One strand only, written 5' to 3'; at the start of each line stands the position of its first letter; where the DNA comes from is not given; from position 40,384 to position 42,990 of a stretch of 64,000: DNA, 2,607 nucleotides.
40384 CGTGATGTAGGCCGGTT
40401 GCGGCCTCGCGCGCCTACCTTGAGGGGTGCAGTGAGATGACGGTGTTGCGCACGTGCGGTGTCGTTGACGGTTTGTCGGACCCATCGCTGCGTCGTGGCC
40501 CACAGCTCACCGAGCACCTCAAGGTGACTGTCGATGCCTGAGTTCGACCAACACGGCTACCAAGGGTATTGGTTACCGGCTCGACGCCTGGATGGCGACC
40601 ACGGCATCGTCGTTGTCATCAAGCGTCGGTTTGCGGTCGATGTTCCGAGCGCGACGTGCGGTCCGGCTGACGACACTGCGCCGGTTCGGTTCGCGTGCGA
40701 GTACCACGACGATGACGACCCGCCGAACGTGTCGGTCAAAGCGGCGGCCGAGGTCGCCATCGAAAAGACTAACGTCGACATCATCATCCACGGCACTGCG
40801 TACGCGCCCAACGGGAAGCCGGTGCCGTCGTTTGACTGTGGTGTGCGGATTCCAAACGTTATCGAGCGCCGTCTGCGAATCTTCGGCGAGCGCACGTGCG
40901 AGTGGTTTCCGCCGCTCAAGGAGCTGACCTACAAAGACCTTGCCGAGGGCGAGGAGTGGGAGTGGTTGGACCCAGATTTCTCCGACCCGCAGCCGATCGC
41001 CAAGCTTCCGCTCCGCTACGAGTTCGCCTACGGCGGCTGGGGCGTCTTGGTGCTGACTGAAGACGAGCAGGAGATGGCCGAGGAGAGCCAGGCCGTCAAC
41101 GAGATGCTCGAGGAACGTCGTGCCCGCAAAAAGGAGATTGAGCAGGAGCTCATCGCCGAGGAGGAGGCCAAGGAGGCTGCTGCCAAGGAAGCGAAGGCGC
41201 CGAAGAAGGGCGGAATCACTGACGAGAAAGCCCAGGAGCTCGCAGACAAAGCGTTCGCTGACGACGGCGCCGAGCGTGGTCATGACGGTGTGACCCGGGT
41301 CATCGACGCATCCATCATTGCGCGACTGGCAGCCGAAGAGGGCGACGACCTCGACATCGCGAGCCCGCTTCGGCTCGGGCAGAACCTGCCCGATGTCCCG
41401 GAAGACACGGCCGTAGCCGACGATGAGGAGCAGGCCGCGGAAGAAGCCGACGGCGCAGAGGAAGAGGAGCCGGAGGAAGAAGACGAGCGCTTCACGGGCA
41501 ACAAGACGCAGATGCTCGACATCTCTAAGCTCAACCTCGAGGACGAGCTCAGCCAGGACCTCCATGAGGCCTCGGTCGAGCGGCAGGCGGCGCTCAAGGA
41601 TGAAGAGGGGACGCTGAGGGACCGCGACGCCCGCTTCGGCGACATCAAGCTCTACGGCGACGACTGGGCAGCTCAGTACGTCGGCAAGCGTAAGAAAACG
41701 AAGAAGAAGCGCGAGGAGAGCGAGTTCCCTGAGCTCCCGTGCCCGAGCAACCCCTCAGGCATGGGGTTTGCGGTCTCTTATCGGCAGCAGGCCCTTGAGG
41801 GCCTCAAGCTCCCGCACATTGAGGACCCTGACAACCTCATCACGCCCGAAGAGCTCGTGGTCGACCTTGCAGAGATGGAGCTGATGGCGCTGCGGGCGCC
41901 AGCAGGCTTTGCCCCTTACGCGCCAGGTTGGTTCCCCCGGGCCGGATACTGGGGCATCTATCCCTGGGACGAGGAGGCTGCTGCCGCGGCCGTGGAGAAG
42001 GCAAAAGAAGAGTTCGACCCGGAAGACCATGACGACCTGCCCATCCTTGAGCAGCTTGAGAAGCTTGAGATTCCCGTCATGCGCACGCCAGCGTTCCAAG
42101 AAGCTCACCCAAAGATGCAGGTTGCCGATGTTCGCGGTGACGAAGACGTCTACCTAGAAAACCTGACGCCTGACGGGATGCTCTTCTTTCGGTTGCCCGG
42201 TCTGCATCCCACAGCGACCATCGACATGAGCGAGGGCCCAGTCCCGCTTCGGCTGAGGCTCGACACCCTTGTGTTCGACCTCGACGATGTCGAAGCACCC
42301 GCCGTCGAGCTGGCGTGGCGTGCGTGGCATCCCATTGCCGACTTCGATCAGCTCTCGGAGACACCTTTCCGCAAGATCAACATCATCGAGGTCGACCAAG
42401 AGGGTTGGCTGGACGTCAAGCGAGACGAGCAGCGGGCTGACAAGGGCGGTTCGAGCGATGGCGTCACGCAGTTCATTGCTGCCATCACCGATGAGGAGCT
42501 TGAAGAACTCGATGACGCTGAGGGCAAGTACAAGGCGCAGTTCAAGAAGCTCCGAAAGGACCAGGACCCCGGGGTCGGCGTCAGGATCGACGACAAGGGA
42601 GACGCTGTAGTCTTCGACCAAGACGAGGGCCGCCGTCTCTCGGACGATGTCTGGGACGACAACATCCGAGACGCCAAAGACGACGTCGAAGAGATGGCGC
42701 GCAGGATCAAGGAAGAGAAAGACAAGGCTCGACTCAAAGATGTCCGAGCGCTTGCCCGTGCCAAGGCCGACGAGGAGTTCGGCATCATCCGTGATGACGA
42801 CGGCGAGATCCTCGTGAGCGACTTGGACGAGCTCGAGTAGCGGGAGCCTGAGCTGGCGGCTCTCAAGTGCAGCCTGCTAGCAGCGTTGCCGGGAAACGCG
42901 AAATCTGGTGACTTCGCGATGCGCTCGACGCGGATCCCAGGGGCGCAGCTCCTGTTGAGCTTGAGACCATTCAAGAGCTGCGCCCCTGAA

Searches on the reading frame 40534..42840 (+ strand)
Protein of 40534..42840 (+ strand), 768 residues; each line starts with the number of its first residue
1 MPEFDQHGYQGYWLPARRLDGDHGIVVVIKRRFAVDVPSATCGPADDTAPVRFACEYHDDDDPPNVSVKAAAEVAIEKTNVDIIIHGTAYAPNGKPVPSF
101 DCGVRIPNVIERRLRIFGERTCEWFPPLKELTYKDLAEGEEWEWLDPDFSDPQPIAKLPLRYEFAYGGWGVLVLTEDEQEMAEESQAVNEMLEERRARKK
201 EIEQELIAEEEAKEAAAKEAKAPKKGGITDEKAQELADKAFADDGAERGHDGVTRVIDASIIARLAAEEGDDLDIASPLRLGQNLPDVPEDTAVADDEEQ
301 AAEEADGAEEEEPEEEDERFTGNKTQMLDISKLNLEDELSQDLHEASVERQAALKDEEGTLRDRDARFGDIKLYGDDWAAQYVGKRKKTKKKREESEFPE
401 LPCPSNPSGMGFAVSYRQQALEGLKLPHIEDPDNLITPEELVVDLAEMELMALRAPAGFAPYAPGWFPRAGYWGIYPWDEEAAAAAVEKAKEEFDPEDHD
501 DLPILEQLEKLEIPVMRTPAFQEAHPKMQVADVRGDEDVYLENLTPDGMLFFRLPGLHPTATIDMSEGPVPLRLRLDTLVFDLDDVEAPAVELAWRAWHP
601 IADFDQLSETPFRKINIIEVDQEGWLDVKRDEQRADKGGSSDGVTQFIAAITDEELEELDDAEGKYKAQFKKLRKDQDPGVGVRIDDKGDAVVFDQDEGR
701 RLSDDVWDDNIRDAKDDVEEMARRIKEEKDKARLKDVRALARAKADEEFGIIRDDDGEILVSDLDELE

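Call 12: search_protein_families(library=pfam, proteins=[window:40534-42840:+], max_evalue=0.01)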
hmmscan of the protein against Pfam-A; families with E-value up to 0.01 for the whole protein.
window:40534-42840:+ (768 aa): 1 family
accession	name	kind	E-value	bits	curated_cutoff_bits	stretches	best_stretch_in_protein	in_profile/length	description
PF09937.14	DUF2169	-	5.4e-49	167.6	25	2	398-596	132-294/294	Uncharacterized protein conserved in bacteria (DUF2169)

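Call 15: find_encoding_contigs(protein=window:40534-42840:+, flank=10000, max_places=10)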
Protein window:40534-42840:+ (768 aa): 1 contig read that carries it; 1 place shown.
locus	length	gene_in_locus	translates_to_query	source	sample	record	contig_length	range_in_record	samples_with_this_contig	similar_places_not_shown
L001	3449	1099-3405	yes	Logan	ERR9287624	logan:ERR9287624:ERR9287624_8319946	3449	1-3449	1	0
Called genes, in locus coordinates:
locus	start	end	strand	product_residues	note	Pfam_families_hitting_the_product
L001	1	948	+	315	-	?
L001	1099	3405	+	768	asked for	PF09937:DUF2169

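Call 40: find_homologous_proteins(query=window:40534-42840:+, max_evalue=1e-20)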
Query window:40534-42840:+ (768 aa): 24 proteins with E <= 1e-20 among 8000 candidates.
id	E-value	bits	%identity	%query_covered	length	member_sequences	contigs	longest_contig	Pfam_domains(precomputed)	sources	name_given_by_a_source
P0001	0.0e+0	1722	100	100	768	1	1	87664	PF09937.15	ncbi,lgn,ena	-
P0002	6.2e-270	916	56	99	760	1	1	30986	PF09937.15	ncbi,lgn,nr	ncbi:MAG: hypothetical protein CSA66_01150 [Proteobacteria bacterium]|nr:MAG: hypothetical protein C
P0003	6.5e-270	916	56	100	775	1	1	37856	PF09937.15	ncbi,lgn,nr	ncbi:MAG: DUF2169 domain-containing protein [Deltaproteobacteria bacterium]|nr:MAG: DUF2169 domain-c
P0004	3.1e-265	901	55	100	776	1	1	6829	PF09937.15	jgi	-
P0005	1.1e-263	895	57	100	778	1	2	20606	PF09937.15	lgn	-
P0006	2.5e-263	894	56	100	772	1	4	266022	PF09937.15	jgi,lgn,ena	-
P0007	1.2e-260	885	54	100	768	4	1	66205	PF09937.15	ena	-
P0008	1.3e-251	855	53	99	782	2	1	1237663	PF09937.15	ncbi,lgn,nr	ncbi:MAG: DUF2169 domain-containing protein [Deltaproteobacteria bacterium]|nr:DUF2169 domain-contai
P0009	1.5e-251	855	54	99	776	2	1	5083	PF09937.15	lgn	-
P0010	2.7e-246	838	54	99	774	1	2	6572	PF09937.15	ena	-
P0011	2.8e-233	795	51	99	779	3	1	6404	PF09937.15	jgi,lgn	jgi:hypothetical protein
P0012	6.8e-231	787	51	99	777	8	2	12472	PF09937.15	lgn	-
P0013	4.2e-229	781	51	99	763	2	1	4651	PF09937.15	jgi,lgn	jgi:hypothetical protein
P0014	4.2e-226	771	50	99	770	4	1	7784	PF09937.15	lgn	-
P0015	7.8e-216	737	49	99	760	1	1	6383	PF09937.15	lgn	-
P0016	9.1e-216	737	48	99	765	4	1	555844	PF09937.15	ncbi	-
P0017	1.3e-215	736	49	99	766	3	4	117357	PF09937.15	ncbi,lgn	-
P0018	4.6e-214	731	49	99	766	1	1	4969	PF09937.15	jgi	-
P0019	9.4e-214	730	49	99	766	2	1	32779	PF09937.15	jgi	-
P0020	7.8e-211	721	48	99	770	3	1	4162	PF09937.15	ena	-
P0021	5.5e-210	718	46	99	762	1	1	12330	PF09937.15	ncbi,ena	-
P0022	4.8e-186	639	46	99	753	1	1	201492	PF09937.15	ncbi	ncbi:MAG: DUF2169 domain-containing protein [Myxococcota bacterium]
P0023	1.3e-178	614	45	94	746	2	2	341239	PF09937.15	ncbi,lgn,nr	ncbi:MAG: DUF2169 domain-containing protein [Deltaproteobacteria bacterium]|nr:DUF2169 domain-contai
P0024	3.3e-171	590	44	93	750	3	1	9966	PF09937.15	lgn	-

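Call 41: find_encoding_contigs(protein=P0006, flank=6000, max_places=2)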
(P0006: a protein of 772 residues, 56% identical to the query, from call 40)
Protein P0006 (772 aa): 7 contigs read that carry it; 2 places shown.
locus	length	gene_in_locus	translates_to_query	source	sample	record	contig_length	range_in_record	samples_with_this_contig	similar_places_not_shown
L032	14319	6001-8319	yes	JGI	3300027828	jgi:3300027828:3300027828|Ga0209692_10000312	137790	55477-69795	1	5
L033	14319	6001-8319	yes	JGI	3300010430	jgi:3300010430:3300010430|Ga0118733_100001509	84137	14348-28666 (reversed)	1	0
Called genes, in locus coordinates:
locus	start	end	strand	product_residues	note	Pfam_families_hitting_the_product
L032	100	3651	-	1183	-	PF00069:Pkinase, PF03109:ABC1 (faint), PF07714:PK_Tyr_Ser-Thr, PF13191:AAA_16, PF07719:TPR_2 (faint), PF13181:TPR_8 (faint), PF14938:SNAP (faint), PF13424:TPR_12, +1 more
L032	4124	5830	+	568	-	-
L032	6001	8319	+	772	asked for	PF09937:DUF2169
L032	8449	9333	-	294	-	-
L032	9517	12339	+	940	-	PF08241:Methyltransf_11 (faint), PF13649:Methyltransf_25 (weak), PF08242:Methyltransf_12 (faint)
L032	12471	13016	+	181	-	PF13207:AAA_17, PF13238:AAA_18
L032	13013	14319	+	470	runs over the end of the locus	PF18604:PreAtp-grasp (weak)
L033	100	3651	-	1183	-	PF00069:Pkinase, PF03109:ABC1 (faint), PF07714:PK_Tyr_Ser-Thr, PF13191:AAA_16, PF07719:TPR_2 (faint), PF13181:TPR_8 (faint), PF14938:SNAP (faint), PF13424:TPR_12, +1 more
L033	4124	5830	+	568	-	-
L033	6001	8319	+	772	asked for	PF09937:DUF2169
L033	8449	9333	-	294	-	-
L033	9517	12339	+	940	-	PF08241:Methyltransf_11 (faint), PF13649:Methyltransf_25 (weak), PF08242:Methyltransf_12 (faint)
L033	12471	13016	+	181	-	PF13207:AAA_17, PF13238:AAA_18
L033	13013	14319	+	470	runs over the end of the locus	PF18604:PreAtp-grasp (weak)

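Call 42: find_encoding_contigs(protein=P0003, flank=6000, max_places=2)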
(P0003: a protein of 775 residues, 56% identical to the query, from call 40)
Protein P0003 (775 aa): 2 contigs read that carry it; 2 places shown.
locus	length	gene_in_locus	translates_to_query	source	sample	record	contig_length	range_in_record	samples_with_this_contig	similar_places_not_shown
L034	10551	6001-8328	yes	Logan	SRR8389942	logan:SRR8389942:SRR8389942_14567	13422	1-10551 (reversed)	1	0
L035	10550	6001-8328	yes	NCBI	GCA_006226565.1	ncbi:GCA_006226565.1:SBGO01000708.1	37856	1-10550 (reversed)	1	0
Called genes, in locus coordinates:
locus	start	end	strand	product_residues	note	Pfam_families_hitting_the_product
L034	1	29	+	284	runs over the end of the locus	PF12146:Hydrolase_4, PF00561:Abhydrolase_1, PF12697:Abhydrolase_6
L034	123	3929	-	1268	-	PF00069:Pkinase, PF07714:PK_Tyr_Ser-Thr, PF13191:AAA_16, PF00515:TPR_1 (faint), PF07719:TPR_2 (faint), PF13181:TPR_8 (faint), PF13424:TPR_12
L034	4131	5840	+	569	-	-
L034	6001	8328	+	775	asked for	PF09937:DUF2169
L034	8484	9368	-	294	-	-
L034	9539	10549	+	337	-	?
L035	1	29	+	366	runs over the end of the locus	PF12146:Hydrolase_4, PF00561:Abhydrolase_1, PF12697:Abhydrolase_6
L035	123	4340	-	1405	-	PF00069:Pkinase, PF07714:PK_Tyr_Ser-Thr, PF13191:AAA_16, PF00515:TPR_1 (faint), PF07719:TPR_2 (faint), PF13424:TPR_12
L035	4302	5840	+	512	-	-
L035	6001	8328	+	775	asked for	PF09937:DUF2169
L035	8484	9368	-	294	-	-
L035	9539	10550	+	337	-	?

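Call 43: find_encoding_contigs(protein=P0001, flank=10000, max_places=6)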
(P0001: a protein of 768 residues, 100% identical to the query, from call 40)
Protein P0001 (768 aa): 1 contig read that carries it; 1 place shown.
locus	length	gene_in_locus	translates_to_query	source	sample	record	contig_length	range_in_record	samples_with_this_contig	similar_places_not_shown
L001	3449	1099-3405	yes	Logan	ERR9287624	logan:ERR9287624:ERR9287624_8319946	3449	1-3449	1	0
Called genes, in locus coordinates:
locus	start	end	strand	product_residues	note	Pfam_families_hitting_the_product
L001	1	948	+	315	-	?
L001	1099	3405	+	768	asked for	PF09937:DUF2169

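Call 70: list_cluster_members(proteins=[P0001, P0025])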
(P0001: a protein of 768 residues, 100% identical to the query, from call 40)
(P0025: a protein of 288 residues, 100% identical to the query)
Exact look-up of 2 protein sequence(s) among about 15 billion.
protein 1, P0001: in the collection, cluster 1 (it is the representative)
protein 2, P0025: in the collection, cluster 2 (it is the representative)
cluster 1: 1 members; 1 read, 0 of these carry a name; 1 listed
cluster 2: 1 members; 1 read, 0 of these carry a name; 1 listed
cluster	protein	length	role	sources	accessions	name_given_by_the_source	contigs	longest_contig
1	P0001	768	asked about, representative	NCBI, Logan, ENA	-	-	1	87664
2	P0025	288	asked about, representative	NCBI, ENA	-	-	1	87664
